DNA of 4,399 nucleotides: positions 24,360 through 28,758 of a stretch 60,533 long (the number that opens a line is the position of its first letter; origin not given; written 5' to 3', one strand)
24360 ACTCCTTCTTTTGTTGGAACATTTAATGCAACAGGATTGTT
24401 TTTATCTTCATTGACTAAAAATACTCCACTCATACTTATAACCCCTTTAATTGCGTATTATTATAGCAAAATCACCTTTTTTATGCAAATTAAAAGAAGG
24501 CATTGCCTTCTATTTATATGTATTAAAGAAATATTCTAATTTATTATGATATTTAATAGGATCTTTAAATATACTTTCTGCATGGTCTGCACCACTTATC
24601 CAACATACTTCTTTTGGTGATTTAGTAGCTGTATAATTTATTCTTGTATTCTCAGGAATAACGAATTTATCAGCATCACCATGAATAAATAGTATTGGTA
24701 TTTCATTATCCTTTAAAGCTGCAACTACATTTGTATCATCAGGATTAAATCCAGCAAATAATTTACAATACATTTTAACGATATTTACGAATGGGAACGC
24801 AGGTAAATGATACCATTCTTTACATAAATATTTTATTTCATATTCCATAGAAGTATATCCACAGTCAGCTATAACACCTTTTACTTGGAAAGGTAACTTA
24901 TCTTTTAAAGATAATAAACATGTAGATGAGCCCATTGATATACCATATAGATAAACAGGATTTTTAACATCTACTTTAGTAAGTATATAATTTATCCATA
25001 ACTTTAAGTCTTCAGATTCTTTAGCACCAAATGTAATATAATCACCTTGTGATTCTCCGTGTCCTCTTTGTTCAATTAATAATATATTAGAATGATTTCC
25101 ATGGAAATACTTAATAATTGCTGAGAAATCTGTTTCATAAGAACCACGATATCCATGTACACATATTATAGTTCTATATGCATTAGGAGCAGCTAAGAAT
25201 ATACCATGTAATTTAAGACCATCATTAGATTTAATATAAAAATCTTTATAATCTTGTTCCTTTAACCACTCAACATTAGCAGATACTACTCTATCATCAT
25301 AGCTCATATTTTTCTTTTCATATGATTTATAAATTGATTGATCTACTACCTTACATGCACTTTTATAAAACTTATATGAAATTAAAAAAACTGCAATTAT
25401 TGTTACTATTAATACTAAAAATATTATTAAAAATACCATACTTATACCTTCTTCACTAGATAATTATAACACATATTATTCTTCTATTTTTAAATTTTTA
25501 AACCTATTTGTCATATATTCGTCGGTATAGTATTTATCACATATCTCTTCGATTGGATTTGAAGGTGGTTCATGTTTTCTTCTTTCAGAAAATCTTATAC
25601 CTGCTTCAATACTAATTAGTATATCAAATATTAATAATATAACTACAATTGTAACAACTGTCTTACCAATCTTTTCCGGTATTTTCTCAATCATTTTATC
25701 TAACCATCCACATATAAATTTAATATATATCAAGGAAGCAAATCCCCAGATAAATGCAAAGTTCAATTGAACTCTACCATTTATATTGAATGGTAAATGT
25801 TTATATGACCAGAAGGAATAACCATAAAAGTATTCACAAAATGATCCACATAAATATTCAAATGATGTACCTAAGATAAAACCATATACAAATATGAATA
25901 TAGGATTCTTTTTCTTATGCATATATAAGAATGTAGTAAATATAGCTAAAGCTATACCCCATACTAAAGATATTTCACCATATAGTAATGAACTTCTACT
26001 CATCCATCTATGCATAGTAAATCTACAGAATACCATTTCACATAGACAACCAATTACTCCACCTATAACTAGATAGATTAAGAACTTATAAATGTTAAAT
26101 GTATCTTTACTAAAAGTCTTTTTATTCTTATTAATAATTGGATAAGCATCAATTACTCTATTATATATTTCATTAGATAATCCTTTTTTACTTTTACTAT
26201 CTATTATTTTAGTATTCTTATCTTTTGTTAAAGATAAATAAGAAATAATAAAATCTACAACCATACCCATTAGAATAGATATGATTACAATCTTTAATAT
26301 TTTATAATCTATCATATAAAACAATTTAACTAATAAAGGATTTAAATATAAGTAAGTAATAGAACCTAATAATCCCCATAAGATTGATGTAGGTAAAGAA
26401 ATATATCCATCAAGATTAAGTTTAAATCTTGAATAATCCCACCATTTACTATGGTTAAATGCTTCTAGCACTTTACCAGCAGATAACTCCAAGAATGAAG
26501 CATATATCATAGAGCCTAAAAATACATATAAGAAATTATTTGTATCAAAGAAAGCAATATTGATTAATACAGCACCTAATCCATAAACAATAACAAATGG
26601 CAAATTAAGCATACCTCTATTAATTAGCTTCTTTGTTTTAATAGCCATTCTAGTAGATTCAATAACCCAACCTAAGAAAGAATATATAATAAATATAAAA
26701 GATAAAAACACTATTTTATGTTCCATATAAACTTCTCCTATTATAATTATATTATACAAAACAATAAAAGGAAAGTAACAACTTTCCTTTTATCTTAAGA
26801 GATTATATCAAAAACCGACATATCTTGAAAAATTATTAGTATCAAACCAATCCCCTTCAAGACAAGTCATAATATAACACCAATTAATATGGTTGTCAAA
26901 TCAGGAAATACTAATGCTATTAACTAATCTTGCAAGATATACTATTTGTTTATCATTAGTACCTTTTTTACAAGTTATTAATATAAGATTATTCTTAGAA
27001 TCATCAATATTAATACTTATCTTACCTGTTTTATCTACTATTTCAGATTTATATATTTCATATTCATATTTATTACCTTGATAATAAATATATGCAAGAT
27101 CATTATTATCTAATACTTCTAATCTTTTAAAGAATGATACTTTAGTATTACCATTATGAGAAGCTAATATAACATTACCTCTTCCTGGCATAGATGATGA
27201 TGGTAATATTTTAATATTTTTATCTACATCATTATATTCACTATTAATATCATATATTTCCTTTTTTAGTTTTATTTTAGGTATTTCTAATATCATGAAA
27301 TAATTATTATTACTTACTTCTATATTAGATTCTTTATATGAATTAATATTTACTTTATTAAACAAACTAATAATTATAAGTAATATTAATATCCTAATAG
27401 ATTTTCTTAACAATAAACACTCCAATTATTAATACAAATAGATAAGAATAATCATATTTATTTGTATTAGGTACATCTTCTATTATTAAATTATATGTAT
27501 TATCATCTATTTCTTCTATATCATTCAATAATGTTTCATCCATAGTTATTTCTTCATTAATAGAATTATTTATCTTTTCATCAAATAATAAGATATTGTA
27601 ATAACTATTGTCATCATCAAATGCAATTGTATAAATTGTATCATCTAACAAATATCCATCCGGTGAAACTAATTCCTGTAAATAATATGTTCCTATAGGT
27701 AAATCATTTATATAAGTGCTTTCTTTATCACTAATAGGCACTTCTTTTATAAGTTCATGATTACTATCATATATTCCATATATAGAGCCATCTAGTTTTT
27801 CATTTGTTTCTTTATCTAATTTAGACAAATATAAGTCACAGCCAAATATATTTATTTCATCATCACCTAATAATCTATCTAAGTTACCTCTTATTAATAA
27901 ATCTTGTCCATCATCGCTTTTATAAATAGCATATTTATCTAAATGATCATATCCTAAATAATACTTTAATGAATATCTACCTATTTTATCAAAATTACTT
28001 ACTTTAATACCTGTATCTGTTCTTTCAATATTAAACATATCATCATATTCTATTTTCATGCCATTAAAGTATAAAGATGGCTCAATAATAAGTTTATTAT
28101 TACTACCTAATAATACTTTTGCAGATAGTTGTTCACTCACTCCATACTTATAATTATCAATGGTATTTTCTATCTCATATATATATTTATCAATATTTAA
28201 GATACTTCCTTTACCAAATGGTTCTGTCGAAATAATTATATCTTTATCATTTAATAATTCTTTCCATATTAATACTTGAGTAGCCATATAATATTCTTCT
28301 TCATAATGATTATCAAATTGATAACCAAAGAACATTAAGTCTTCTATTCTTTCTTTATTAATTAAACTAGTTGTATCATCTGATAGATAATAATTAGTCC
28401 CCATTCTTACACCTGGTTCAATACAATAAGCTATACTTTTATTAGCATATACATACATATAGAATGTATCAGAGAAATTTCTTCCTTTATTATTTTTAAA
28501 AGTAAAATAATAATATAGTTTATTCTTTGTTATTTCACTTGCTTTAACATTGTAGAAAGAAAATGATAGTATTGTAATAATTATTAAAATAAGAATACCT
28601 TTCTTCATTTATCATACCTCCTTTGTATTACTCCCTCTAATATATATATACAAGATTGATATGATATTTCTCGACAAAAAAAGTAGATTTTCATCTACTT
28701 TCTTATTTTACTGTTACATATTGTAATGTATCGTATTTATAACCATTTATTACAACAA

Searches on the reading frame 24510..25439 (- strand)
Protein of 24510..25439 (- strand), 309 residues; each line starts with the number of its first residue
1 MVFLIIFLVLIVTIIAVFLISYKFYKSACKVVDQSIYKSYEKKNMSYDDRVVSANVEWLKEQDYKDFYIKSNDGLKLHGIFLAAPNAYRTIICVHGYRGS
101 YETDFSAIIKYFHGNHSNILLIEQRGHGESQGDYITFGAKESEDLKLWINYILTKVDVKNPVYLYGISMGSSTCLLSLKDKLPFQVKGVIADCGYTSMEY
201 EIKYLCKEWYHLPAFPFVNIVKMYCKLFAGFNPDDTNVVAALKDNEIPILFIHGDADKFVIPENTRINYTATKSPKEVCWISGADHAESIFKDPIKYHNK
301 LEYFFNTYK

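Call 57: search_protein_families(library=pfam, proteins=[window:24510-25439:-], max_evalue=0.00001)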
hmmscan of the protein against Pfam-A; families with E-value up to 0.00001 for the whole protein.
window:24510-25439:- (309 aa): 3 families
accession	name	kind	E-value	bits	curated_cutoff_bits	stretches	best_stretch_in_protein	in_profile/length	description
PF12146.15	Hydrolase_4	-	3.3e-14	53.2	27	1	89-191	5-106/239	Serine aminopeptidase, S33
PF00561.26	Abhydrolase_1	-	6.5e-11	42.8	25.8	1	90-194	2-102/245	alpha/beta hydrolase fold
PF20408.4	Abhydrolase_11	-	4.3e-06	27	27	0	237-287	118-166/193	Alpha/beta hydrolase domain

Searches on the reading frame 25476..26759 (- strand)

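Call 57: search_protein_families(library=pfam, proteins=[window:25476-26759:-], max_evalue=0.00001)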
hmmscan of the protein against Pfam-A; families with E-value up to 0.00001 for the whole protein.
window:25476-26759:- (427 aa): 1 family
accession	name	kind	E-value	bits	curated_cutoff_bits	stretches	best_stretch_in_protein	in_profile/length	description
PF06541.16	ABC_trans_CmpB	-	1.8e-76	255.9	25.9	2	21-173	1-150/151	Putative ABC-transporter type IV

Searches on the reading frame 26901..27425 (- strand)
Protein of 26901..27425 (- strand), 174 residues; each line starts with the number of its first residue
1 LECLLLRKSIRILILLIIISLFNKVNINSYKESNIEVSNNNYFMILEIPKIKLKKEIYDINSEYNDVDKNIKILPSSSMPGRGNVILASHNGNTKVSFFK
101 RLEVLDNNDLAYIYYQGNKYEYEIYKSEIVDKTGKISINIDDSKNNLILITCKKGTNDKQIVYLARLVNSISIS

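Call 68: search_protein_families(library=pfam, proteins=[window:26901-27425:-], max_evalue=0.00001)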
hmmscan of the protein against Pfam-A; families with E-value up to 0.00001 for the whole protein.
window:26901-27425:- (174 aa): 1 family
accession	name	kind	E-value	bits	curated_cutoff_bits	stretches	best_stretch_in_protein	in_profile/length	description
PF04203.18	Sortase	-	5.2e-18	65.4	26.6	1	46-167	1-124/125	Sortase domain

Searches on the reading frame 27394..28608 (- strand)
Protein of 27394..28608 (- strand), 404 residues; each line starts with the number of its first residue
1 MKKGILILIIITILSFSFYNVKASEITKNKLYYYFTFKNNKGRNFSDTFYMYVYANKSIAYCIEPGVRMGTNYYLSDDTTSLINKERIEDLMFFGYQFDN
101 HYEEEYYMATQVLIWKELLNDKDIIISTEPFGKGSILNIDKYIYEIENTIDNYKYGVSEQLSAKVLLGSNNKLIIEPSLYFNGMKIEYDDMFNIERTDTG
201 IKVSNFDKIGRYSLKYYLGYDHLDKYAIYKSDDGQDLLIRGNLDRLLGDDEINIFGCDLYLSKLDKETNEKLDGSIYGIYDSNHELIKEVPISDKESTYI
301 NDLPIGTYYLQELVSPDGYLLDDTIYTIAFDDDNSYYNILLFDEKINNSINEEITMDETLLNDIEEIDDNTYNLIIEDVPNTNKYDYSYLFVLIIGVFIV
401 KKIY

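Call 57: search_protein_families(library=pfam, proteins=[window:27394-28608:-], max_evalue=0.00001)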
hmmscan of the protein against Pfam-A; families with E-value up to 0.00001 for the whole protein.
window:27394-28608:- (404 aa): 2 families
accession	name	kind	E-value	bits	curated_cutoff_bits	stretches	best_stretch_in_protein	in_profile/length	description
PF17802.7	SpaA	-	1.5e-15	57.5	23.1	1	260-338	4-84/91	Prealbumin-like fold domain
PF08341.16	TED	-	2.8e-06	28.1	22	1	59-118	1-70/102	Thioester domain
